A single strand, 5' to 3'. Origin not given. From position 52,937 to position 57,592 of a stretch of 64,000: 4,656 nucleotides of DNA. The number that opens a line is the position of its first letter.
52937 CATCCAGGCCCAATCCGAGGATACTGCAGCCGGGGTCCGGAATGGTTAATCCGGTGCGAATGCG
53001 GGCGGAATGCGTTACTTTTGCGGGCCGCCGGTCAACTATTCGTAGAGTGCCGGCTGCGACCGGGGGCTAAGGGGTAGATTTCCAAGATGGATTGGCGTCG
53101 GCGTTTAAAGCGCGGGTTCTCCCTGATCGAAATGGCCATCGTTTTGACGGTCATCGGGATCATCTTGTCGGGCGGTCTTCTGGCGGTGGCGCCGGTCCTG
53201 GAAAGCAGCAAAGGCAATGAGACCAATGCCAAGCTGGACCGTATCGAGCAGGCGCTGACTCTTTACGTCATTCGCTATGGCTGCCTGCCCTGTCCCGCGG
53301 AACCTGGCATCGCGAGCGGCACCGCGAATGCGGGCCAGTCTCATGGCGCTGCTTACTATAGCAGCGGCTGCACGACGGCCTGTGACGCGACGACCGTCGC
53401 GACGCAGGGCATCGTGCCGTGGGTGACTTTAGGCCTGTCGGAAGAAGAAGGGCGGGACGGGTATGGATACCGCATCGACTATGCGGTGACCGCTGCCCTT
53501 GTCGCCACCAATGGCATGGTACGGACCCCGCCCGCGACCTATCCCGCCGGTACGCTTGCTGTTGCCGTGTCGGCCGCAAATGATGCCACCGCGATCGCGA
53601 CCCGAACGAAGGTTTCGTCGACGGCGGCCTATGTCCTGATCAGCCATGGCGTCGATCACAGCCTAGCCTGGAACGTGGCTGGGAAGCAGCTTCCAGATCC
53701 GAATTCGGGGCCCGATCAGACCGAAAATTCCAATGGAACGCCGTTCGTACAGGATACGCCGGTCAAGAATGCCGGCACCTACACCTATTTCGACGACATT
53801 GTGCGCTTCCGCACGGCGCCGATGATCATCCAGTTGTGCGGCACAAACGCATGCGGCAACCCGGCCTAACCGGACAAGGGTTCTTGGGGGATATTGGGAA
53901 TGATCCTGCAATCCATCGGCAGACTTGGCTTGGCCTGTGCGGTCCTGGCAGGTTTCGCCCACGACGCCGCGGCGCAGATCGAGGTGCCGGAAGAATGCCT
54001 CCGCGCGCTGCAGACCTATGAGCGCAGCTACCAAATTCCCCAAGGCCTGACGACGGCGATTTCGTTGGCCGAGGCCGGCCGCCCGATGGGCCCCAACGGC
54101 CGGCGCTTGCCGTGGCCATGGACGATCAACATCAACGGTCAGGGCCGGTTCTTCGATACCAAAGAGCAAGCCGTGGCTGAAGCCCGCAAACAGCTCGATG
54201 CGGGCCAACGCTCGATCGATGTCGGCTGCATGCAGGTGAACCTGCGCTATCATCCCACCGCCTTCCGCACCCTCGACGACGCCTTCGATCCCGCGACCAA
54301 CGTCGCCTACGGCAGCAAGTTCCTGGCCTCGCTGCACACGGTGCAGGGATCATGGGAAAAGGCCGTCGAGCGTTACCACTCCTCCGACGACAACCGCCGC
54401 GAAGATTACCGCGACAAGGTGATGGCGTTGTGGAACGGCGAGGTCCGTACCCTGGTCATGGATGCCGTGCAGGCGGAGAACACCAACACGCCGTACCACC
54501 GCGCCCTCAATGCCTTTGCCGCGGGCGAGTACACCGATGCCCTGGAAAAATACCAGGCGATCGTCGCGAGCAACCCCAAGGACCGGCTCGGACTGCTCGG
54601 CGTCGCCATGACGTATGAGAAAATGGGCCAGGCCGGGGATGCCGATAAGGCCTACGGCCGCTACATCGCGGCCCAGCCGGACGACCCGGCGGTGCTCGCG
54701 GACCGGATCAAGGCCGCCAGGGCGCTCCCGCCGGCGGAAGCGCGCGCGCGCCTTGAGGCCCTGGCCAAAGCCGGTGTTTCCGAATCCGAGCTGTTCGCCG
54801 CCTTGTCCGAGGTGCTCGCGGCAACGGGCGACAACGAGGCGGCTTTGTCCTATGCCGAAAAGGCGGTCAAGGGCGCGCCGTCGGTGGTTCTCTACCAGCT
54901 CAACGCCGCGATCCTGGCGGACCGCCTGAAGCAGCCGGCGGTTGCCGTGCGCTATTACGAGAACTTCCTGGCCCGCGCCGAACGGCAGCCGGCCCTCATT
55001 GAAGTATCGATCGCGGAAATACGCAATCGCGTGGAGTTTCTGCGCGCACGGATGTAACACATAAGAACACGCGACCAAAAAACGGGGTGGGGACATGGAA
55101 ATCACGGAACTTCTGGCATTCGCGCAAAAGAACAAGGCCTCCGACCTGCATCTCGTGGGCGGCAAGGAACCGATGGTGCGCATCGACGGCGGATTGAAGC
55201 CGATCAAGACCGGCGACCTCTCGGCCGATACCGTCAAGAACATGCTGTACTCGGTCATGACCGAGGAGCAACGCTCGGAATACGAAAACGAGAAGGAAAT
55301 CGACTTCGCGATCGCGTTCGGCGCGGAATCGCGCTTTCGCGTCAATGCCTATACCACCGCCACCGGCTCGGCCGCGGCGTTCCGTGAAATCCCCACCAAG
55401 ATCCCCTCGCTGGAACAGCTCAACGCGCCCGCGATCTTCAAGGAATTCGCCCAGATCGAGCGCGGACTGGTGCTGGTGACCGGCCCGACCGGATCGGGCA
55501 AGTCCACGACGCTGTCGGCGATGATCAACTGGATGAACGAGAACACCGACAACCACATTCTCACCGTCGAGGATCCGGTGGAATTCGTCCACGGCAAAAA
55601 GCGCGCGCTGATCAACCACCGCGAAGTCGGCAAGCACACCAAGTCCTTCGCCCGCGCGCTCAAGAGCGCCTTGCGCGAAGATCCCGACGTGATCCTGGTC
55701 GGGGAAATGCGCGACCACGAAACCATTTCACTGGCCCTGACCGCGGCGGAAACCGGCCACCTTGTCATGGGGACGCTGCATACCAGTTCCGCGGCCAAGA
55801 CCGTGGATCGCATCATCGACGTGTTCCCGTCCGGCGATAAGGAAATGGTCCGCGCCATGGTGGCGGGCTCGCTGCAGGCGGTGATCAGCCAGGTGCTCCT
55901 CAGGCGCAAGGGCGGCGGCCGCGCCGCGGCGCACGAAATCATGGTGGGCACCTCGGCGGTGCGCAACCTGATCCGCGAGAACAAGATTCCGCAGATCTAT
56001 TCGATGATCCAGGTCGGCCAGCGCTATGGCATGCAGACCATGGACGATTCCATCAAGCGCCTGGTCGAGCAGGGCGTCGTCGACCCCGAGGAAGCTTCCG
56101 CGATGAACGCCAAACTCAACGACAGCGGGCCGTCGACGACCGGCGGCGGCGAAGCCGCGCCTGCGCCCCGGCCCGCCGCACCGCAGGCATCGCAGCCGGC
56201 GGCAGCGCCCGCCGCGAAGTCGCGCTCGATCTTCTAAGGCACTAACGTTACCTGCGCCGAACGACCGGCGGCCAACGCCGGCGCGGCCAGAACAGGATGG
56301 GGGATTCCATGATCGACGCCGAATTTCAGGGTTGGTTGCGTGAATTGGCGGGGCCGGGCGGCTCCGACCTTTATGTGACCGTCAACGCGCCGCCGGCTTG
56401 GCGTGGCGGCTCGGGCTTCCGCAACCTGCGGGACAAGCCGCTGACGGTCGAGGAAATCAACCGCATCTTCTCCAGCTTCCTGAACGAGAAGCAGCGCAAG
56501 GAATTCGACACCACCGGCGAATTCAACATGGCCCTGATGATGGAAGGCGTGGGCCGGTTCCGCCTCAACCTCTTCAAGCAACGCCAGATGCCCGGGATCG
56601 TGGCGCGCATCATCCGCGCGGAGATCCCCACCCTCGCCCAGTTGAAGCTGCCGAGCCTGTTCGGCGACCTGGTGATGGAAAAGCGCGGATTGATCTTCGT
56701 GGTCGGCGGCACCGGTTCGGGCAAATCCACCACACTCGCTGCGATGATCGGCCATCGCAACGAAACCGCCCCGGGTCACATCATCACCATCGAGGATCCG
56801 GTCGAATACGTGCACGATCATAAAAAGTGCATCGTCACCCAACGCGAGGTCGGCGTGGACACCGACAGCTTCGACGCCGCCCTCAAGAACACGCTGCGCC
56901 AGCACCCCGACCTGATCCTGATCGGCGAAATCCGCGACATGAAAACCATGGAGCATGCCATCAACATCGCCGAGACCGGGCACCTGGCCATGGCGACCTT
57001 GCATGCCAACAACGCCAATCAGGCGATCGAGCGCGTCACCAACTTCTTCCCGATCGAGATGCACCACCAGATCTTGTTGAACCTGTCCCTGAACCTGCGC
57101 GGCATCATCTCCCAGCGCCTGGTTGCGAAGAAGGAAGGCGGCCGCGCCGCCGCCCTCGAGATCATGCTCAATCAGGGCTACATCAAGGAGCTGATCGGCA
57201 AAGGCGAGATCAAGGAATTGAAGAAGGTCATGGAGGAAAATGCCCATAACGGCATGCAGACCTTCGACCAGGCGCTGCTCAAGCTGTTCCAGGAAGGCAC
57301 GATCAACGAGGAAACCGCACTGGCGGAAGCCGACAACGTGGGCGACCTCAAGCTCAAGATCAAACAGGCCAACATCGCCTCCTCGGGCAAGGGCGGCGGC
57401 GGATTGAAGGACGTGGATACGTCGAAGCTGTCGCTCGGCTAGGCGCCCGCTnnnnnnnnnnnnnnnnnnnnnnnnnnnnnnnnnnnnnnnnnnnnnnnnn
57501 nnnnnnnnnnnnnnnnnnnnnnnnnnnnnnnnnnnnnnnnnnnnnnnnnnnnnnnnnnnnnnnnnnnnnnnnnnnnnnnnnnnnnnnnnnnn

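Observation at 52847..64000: Lower-GC pilus/secretion locus mixing T2SS-like gene order with T4aP retraction ATPases, without secretin, peptidase or minor pilins in view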

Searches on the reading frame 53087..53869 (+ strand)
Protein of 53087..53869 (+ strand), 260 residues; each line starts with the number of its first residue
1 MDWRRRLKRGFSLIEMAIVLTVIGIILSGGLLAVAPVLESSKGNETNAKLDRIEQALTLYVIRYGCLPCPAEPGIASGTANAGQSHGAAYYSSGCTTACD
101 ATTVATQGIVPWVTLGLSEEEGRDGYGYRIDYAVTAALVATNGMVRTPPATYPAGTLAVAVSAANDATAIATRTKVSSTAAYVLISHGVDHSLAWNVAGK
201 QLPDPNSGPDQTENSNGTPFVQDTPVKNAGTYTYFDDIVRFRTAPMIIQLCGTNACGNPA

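Call 4: search_protein_families(library=pfam, proteins=[window:53087-53869:+], max_evalue=0.01)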
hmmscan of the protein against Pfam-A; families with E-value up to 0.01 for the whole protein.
window:53087-53869:+ (260 aa): 1 family
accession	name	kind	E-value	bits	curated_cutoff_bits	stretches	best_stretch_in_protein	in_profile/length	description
PF07963.17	N_methyl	-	1.6e-06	27.9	21.2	1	5-29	1-25/27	Prokaryotic N-terminal methylation motif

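Call 5: search_protein_families(library=ncbifam, proteins=[window:53087-53869:+], max_evalue=0.01)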
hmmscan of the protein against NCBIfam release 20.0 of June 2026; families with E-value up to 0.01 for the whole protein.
window:53087-53869:+ (260 aa): 4 families
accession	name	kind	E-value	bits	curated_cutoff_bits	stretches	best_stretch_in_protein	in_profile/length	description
TIGR02532.1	IV_pilin_GFxxxE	domain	3.3e-07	29.8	16.3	1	8-30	1-23/24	prepilin-type N-terminal cleavage/methylation domain-containing protein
TIGR01710.1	typeII_sec_gspG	equivalog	3.4e-05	23.9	88.85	1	9-77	1-68/134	type II secretion system major pseudopilin GspG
TIGR01708.2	typeII_sec_gspH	equivalog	5.3e-05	23.3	80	1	9-52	2-42/169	type II secretion system minor pseudopilin GspH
NF040999.1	pilin_ComGC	equivalog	0.0018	18.4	75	1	9-33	2-23/84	competence type IV pilus major pilin ComGC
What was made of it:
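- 53087..53869 (+): Type IV pilin-like protein of 260 aa. The leader is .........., followed by FSLIEM, and there are C-terminal Cys pairs. It is probably an accessory or second pilin. PF07963 and TIGR02532 (calls 4, 5).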

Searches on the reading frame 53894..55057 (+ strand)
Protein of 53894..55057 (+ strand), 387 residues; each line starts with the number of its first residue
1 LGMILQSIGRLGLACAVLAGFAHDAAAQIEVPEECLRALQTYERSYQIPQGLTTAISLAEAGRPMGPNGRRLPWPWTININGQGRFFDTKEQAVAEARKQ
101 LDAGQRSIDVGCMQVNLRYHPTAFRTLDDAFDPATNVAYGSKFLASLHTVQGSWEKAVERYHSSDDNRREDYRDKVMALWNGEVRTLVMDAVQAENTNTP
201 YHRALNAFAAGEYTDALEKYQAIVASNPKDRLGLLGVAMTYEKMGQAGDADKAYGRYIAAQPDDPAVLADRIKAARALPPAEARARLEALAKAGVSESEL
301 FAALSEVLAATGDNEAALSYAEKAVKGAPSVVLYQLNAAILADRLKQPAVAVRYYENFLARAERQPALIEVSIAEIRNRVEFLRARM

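Call 4: search_protein_families(library=pfam, proteins=[window:53894-55057:+], max_evalue=0.01)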
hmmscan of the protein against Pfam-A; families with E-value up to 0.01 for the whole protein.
window:53894-55057:+ (387 aa): 12 families
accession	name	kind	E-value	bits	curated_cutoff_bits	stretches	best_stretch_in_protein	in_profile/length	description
PF13428.12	TPR_14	-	1.9e-08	34.6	23.5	0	299-339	2-42/44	Tetratricopeptide repeat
PF07719.23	TPR_2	-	2.8e-07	30.6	27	0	201-230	5-34/34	Tetratricopeptide repeat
PF13176.12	TPR_7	-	6.2e-06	26.3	27.9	0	302-325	3-28/36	Tetratricopeptide repeat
PF14559.12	TPR_19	-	9.1e-06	26.4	25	1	207-268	1-62/68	Tetratricopeptide repeat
PF13432.12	TPR_16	-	3.1e-05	24.8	32.7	1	203-265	3-65/65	Tetratricopeptide repeat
PF13174.12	TPR_6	-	5.3e-05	24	26.3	0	201-229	4-32/33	Tetratricopeptide repeat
PF13371.12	TPR_9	-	5.8e-05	23.5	35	0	307-366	4-63/73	Tetratricopeptide repeat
PF01464.25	SLT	-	6.6e-05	22.9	21.3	1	102-169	30-102/117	Transglycosylase SLT domain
PF13181.12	TPR_8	-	0.00012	22.5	25.7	0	300-326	3-29/34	Tetratricopeptide repeat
PF24575.1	TPR_Slam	-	0.00036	21.4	35.2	0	200-239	50-89/104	Surface lipoprotein assembly modifier, N-terminal TPR repeats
PF22890.2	TPR_EMC2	-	0.0027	18.3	27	0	238-342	25-130/145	EMC2 TPR-like repeat domain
PF13424.12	TPR_12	-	0.0036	17.9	30.1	0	293-328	40-75/77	Tetratricopeptide repeat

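Call 5: search_protein_families(library=ncbifam, proteins=[window:53894-55057:+], max_evalue=0.01)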
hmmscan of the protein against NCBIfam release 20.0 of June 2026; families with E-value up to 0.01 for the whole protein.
window:53894-55057:+ (387 aa): 14 families
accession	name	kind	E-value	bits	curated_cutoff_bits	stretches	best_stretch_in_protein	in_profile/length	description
TIGR02552.1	LcrH_SycD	equivalog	6.7e-09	35.6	104.8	1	192-293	13-115/136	SycD/LcrH family type III secretion system chaperone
TIGR02917.1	PEP_TPR_lipo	equivalog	3e-07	28.7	312.2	1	196-340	260-405/899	XrtA/PEP-CTERM system TPR-repeat protein PrsT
NF002725.1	PRK02603.1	equivalog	1.2e-06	28.7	143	1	167-268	5-109/173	photosystem I assembly protein Ycf3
TIGR02521.1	type_IV_pilW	equivalog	4.8e-05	23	154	1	202-268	36-102/234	type IV pilus biogenesis/stability protein PilW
TIGR03939.1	PGA_TPR_OMP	equivalog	6.6e-05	21.3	366.65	1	176-271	61-160/800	poly-beta-1,6 N-acetyl-D-glucosamine export porin PgaA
NF033920.0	C39_PA2778_fam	equivalog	7.8e-05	22.2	150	1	188-327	146-253/255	PA2778 family cysteine peptidase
NF040959.1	MamA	equivalog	9.1e-05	22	200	1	204-353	44-194/204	magnetosome protein MamA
TIGR03302.1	OM_YfiO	subfamily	0.00023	20.7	81.4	1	190-266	26-105/239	outer membrane protein assembly factor BamD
NF033762.1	social_mot_Tgl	equivalog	0.00065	19.1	225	1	208-264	147-203/252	social motility TPR repeat lipoprotein Tgl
NF010438.0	PRK13864.1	equivalog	0.00076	19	212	1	88-146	73-130/245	type IV secretion system lytic transglycosylase VirB1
NF052400.1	M48_BAM_BepA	equivalog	0.0024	16.7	570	0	280-366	323-409/483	beta-barrel assembly-enhancing protease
NF053607.1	CHU_0125_OmpA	equivalog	0.0027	16.3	620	1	190-296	12-119/639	CHU_0125 family OmpA-like outer membrane integrity protein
NF052415.1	T3SS_chap_SctY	equivalog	0.0056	17.2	70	0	191-259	34-105/106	type III secretion apparatus assembly chaperone SctY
TIGR02795.1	tol_pal_ybgF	equivalog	0.0063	17.1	90.1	0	198-266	40-111/119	tol-pal system protein YbgF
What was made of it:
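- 53894..55057 (+): Secreted lytic transglycosylase (SLT domain) fused to TPR repeats, 387 aa. Inferred to open peptidoglycan for the machine. PF01464 at 22.9 bits (cutoff 21.3) and several TPR families (calls 4, 5).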

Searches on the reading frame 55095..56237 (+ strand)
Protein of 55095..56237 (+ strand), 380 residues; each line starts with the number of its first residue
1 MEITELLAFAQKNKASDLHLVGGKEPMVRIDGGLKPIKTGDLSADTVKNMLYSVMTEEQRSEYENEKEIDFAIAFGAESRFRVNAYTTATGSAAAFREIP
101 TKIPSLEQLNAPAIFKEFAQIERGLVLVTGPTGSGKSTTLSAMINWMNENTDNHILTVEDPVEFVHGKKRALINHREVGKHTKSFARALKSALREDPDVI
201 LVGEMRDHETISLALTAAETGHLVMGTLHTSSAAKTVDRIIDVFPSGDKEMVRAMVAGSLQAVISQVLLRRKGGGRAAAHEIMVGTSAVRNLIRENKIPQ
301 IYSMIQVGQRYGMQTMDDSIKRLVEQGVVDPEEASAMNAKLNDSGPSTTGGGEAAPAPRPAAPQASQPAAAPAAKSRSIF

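Call 4: search_protein_families(library=pfam, proteins=[window:55095-56237:+], max_evalue=0.01)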
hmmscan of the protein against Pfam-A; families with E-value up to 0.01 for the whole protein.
window:55095-56237:+ (380 aa): 15 families
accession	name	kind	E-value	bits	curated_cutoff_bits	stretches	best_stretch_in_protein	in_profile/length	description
PF00437.27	T2SSE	-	5.7e-52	177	24.9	1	5-271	14-280/370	Type II/IV secretion system protein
PF25199.1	nSTAND_NTPase5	-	2.1e-06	28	34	1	119-211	37-138/145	Novel STAND NTPase 5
PF13401.12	AAA_22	-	2.1e-05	25.3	27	1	123-196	5-61/130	AAA domain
PF13555.12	AAA_29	-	4.3e-05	23.6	27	1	122-147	21-46/61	P-loop containing region of AAA domain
PF13604.12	AAA_30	-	0.00025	21.3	27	0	114-150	9-45/191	AAA domain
PF13245.12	AAA_19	-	0.00048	20.7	25.1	1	120-177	8-59/134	AAA domain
PF13476.12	AAA_23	-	0.00051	21.2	27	1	118-143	17-39/201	AAA domain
PF13191.12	AAA_16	-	0.0022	19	32.6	1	123-150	24-51/167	AAA ATPase domain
PF00004.35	AAA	-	0.0039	18.1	21.2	0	126-205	1-66/131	ATPase family associated with various cellular activities (AAA)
PF17727.6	CtsR_C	-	0.0042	17.7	23.8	0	306-343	12-49/72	CtsR C-terminal dimerization domain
PF10236.15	DAP3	-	0.0045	16.7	23.1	0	126-175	26-74/311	Mitochondrial ribosomal death-associated protein 3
PF13086.12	AAA_11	-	0.0047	17.2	27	0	117-156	11-56/257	AAA domain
PF01580.24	FtsK_SpoIIIE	-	0.0048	16.8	24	0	125-144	41-60/221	FtsK/SpoIIIE family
PF06414.18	Zeta_toxin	-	0.0048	16.8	22.3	1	124-193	17-87/199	Zeta toxin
PF20720.3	nSTAND3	-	0.0064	16.6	27.2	0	122-163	16-56/155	Novel STAND NTPase 3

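Call 5: search_protein_families(library=ncbifam, proteins=[window:55095-56237:+], max_evalue=0.01)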
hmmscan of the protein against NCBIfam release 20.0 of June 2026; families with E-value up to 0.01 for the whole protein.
window:55095-56237:+ (380 aa): 19 families
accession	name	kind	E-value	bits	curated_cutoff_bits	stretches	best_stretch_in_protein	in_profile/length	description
TIGR01420.1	pilT_fam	subfamily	2.7e-141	470.8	319.1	1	3-339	2-339/343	PilT/PilU family type 4a pilus ATPase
TIGR02525.1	plasmid_TraJ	equivalog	7.8e-52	176.5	368.3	1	3-336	12-365/372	plasmid transfer ATPase TraJ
TIGR02524.1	dot_icm_DotB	equivalog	1.1e-46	159.6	463.3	1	3-329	6-345/358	Dot/Icm type IV secretion system ATPase DotB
TIGR02533.1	type_II_gspE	equivalog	2.1e-46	158.6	630.25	1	115-271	235-381/486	type II secretion system ATPase GspE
NF007755.0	PRK10436.1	equivalog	1.1e-45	156.2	617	1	3-271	89-357/465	type II secretion system protein GspE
TIGR02538.1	type_IV_pilB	equivalog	3.4e-43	148.1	675.65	1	3-271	185-454/564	type IV-A pilus assembly ATPase PilB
NF041000.1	ATPase_ComGA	equivalog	1.7e-37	128.9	300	1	5-266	2-262/267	competence type IV pilus ATPase ComGA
NF053534.1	T4PilAsmATPsTfpB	equivalog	4.3e-35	121.2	850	1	6-270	208-473/584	type IV pilus assembly ATPase TfpB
NF058587.1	archaellum_moto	equivalog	1e-19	70.7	550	1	126-240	278-393/527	archaellum flagellar ATPase motor FlaI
TIGR02782.1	TrbB_P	equivalog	5.7e-19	68.5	304.55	1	123-280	136-289/303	P-type conjugative transfer ATPase TrbB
TIGR02788.1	VirB11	equivalog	1e-16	60.9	249.95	1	113-281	134-305/308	P-type DNA transfer ATPase VirB11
TIGR03819.1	heli_sec_ATPase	hypoth_equivalog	5e-16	58.8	373.15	1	12-282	61-338/340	TadA family conjugal transfer-associated ATPase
NF010407.0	PRK13833.1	subfamily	1.1e-13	51.4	499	1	122-278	143-294/323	conjugal transfer protein TrbB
NF010469.0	PRK13894.1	subfamily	1.5e-13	50.8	508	1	125-243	151-267/320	conjugal transfer ATPase TrbB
NF010475.0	PRK13900.1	equivalog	6.9e-11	41.8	389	1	115-285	152-325/333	type IV secretion system ATPase VirB11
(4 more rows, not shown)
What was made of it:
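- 55095..56237 (+): PilT retraction ATPase, 380 aa. Walker A is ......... and the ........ motif lies at 55956-55979. TIGR01420 at 470.8 bits (cutoff 319) (call 5).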

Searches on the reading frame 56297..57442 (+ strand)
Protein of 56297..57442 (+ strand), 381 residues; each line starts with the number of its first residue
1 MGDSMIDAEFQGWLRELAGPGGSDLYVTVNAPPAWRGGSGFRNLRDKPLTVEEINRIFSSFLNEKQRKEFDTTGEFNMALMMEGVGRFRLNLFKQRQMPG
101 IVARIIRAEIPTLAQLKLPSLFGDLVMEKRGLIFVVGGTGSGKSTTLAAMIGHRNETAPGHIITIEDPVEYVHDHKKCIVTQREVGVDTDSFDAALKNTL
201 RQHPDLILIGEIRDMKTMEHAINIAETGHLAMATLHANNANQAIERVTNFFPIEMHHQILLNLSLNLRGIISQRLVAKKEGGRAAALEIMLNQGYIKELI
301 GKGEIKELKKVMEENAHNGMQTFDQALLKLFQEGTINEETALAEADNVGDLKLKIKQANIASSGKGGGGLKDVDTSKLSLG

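Call 4: search_protein_families(library=pfam, proteins=[window:56297-57442:+], max_evalue=0.01)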
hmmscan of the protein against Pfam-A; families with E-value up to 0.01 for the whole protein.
window:56297-57442:+ (381 aa): 6 families
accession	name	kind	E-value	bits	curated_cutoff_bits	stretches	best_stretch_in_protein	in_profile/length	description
PF00437.27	T2SSE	-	8.1e-41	140.3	24.9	1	123-278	135-280/370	Type II/IV secretion system protein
PF00005.33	ABC_tran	-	0.00013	23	25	1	128-190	9-66/137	ABC transporter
PF13401.12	AAA_22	-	0.0028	18.4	27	1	129-173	4-46/130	AAA domain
PF13555.12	AAA_29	-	0.0058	16.8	27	0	127-150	19-42/61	P-loop containing region of AAA domain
PF01580.24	FtsK_SpoIIIE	-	0.0058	16.5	24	0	133-151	42-60/221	FtsK/SpoIIIE family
PF13604.12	AAA_30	-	0.0082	16.3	27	0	124-248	12-135/191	AAA domain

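Call 5: search_protein_families(library=ncbifam, proteins=[window:56297-57442:+], max_evalue=0.01)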
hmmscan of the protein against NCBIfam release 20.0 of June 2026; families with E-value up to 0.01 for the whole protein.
window:56297-57442:+ (381 aa): 26 families (the best 25 are shown)
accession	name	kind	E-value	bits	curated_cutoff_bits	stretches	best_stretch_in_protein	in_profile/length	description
TIGR01420.1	pilT_fam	subfamily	8.8e-127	423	319.1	1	10-347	2-340/343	PilT/PilU family type 4a pilus ATPase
TIGR02525.1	plasmid_TraJ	equivalog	4.5e-47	160.8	368.3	1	101-341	120-363/372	plasmid transfer ATPase TraJ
NF041000.1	ATPase_ComGA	equivalog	2.6e-36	125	300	1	86-277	80-266/267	competence type IV pilus ATPase ComGA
TIGR02524.1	dot_icm_DotB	equivalog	5.7e-35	121.2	463.3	1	101-338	105-347/358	Dot/Icm type IV secretion system ATPase DotB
TIGR02533.1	type_II_gspE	equivalog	2e-34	119.1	630.25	1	122-277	235-380/486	type II secretion system ATPase GspE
TIGR02538.1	type_IV_pilB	equivalog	2.3e-31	109.1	675.65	1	125-277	311-453/564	type IV-A pilus assembly ATPase PilB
NF007755.0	PRK10436.1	equivalog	1.2e-29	103.3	617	1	74-278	158-357/465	type II secretion system protein GspE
NF053534.1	T4PilAsmATPsTfpB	equivalog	6.5e-28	97.4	850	1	123-277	329-473/584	type IV pilus assembly ATPase TfpB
NF058587.1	archaellum_moto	equivalog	1.6e-20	73.4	550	1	125-266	270-411/527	archaellum flagellar ATPase motor FlaI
TIGR02782.1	TrbB_P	equivalog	4.5e-18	65.6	304.55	1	126-250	133-255/303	P-type conjugative transfer ATPase TrbB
TIGR02788.1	VirB11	equivalog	1.2e-17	63.9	249.95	1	125-250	139-265/308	P-type DNA transfer ATPase VirB11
NF010469.0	PRK13894.1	subfamily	8.4e-17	61.5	508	1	125-250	145-267/320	conjugal transfer ATPase TrbB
TIGR03819.1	heli_sec_ATPase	hypoth_equivalog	1.4e-15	57.4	373.15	1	126-246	174-296/340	TadA family conjugal transfer-associated ATPase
NF010407.0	PRK13833.1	subfamily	5.6e-14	52.3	499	1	127-249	141-261/323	conjugal transfer protein TrbB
NF053672.1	bindosome_BasE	exception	3.1e-13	49.3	1000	1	111-259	253-400/512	bindosome assembly system ATPase subunit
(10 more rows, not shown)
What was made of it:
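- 56297..57442 (+): PilU-type accessory retraction ATPase, 381 aa. It lacks the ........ motif. TIGR01420 at 423 bits (call 5).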
